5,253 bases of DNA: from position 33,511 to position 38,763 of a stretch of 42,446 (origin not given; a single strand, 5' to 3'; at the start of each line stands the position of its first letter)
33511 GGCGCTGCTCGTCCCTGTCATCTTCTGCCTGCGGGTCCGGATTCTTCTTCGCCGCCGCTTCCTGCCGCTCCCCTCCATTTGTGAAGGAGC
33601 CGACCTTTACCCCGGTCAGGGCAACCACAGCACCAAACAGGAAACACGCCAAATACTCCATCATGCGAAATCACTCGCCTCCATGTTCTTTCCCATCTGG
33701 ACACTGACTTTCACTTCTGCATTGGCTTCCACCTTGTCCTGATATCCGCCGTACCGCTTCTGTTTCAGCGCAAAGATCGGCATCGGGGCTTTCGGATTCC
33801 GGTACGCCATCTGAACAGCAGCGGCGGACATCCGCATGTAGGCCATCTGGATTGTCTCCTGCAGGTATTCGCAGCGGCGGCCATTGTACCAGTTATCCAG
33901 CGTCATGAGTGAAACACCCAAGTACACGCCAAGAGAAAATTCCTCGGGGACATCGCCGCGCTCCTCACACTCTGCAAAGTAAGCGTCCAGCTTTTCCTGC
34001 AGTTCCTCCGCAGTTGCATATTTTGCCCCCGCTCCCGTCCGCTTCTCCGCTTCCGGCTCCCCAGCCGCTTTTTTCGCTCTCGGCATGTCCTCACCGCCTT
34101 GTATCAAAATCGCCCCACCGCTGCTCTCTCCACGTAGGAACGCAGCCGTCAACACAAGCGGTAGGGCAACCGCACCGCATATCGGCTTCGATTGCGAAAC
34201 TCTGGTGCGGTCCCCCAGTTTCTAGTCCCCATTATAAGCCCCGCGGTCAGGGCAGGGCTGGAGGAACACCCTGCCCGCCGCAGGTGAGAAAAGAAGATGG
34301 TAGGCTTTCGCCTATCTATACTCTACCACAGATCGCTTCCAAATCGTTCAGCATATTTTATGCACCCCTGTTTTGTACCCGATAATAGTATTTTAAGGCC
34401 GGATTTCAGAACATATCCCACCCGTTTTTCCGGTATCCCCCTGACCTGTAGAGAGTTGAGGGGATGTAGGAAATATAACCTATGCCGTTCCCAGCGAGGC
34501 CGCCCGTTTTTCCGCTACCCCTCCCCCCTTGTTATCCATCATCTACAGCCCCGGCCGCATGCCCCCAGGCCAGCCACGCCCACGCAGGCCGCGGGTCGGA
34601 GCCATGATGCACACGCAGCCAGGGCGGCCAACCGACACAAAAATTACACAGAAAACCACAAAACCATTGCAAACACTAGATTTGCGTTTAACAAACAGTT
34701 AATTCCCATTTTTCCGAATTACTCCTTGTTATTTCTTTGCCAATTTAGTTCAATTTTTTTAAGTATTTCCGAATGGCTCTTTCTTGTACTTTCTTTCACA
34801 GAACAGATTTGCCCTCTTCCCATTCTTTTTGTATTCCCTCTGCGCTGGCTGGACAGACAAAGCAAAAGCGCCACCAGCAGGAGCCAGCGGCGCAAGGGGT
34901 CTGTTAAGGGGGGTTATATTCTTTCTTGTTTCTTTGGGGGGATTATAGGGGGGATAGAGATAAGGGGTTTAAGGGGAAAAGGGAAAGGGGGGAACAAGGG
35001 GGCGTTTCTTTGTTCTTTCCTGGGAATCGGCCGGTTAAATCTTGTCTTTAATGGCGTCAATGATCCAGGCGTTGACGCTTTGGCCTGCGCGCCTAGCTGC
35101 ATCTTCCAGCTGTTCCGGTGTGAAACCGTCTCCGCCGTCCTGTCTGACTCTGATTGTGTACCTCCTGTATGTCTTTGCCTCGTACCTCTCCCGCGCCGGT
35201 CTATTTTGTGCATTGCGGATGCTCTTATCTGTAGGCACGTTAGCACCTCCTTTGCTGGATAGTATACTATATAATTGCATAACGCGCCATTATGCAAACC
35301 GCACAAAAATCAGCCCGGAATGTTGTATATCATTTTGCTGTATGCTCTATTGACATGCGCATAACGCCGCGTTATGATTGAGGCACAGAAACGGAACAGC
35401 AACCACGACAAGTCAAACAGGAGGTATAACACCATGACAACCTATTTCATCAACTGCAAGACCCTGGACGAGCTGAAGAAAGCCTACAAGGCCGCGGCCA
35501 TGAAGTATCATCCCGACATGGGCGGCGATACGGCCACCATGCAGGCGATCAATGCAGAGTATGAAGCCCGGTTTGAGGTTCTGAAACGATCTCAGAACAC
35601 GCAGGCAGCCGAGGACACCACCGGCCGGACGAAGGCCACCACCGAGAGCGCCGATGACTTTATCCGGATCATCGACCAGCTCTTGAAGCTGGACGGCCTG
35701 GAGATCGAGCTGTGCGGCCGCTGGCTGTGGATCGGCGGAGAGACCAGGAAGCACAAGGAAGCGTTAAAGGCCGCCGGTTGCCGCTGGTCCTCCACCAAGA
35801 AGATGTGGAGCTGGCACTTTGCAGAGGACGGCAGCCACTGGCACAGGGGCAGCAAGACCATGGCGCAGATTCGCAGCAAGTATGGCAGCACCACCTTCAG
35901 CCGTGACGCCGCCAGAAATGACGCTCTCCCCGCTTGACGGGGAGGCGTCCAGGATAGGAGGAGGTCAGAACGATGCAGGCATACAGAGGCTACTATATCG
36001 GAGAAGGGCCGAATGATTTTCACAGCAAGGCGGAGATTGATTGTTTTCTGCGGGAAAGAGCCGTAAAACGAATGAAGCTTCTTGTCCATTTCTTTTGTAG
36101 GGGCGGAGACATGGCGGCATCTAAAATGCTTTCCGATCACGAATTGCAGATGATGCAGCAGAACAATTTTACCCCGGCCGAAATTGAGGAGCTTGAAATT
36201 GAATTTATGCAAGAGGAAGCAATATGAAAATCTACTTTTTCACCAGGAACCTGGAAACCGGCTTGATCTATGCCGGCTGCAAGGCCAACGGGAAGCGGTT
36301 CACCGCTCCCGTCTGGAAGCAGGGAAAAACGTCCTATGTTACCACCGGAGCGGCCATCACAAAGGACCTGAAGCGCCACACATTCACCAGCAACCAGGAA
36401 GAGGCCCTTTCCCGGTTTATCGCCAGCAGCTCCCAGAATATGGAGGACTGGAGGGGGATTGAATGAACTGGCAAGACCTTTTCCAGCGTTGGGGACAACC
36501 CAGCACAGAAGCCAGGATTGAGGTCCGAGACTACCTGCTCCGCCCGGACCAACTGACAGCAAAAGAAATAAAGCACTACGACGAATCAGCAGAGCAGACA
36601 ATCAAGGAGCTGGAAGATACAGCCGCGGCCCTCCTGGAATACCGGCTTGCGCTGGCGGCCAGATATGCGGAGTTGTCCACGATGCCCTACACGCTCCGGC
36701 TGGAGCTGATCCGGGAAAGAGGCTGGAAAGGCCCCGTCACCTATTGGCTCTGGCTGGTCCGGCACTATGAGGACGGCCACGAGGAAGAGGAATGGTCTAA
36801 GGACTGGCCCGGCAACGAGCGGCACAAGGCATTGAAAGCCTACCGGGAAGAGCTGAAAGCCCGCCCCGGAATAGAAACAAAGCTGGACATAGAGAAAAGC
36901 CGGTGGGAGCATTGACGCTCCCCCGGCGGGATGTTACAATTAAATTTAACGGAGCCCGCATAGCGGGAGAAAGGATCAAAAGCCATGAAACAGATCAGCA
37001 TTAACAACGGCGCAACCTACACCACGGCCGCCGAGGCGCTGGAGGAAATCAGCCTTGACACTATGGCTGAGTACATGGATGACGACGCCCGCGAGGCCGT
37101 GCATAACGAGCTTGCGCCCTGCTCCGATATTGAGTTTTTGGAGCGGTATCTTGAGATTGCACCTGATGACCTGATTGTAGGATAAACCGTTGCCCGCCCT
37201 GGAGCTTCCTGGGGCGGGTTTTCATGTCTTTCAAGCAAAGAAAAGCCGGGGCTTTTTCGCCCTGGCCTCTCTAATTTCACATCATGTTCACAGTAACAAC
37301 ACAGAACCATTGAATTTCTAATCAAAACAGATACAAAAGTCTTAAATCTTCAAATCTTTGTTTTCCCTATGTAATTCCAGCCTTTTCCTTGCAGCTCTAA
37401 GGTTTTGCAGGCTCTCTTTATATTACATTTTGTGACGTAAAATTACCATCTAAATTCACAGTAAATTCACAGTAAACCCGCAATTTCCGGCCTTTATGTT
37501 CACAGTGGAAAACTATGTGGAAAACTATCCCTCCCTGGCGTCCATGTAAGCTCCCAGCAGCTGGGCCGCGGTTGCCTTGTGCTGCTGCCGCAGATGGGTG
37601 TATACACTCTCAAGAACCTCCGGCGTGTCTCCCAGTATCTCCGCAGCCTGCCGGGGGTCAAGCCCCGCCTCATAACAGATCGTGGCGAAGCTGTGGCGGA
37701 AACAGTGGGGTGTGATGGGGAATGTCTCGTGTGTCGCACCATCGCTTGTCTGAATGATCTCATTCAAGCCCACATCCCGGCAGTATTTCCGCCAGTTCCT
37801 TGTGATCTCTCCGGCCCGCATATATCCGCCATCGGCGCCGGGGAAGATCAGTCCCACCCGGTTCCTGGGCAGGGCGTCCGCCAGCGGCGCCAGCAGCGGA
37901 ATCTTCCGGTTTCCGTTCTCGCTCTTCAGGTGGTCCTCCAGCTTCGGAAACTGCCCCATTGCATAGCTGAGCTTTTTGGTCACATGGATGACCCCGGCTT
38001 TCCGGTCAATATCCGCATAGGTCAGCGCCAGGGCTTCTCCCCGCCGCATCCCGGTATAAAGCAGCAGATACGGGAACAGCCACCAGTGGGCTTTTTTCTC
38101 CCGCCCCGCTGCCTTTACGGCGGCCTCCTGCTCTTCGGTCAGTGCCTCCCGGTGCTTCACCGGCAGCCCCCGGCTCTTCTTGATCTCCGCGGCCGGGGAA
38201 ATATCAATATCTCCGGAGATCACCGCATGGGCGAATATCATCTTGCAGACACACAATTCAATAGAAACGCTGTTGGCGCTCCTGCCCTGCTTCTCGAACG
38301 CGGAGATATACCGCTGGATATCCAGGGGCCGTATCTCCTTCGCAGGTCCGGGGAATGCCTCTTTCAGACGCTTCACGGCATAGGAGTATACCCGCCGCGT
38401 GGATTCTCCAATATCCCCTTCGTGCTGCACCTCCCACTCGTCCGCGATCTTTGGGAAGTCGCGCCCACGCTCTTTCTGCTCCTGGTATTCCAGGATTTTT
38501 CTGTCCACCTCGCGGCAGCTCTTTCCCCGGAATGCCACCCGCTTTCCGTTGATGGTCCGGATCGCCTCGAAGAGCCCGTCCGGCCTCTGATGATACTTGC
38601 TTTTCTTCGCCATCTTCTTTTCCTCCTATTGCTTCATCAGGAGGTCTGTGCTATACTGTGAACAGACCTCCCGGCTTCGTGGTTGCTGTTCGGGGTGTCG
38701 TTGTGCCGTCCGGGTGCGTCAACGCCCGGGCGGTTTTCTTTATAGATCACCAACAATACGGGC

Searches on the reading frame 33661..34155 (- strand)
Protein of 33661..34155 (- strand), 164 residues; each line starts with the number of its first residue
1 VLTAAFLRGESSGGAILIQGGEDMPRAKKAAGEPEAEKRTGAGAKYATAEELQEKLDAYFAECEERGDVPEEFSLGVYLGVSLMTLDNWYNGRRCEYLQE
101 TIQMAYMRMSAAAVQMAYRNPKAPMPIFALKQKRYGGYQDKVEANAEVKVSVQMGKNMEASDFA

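Call 8: search_protein_families(library=phrogs, proteins=[window:33661-34155:-], max_evalue=0.001)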
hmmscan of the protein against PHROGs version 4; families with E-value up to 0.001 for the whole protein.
window:33661-34155:- (164 aa): 1 family
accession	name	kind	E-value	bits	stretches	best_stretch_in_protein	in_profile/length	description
phrog_606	-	head and packaging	1.8e-08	35.6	1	36-153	14-145/167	terminase small subunit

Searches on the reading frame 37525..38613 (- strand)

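Call 10: search_protein_families(library=phrogs, proteins=[window:37525-38613:-], max_evalue=0.001)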
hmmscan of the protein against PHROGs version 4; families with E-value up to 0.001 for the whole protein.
window:37525-38613:- (362 aa): 4 families
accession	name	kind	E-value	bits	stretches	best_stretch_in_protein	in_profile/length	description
phrog_1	-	integration and excision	2.4e-56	193.2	1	8-360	117-454/611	integrase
phrog_216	-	integration and excision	6.8e-25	88.8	1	124-355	23-238/301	integrase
phrog_7685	-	integration and excision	2e-05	25.3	1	298-354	179-236/240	integrase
phrog_7244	-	integration and excision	0.00071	19.9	1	71-212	94-231/263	integrase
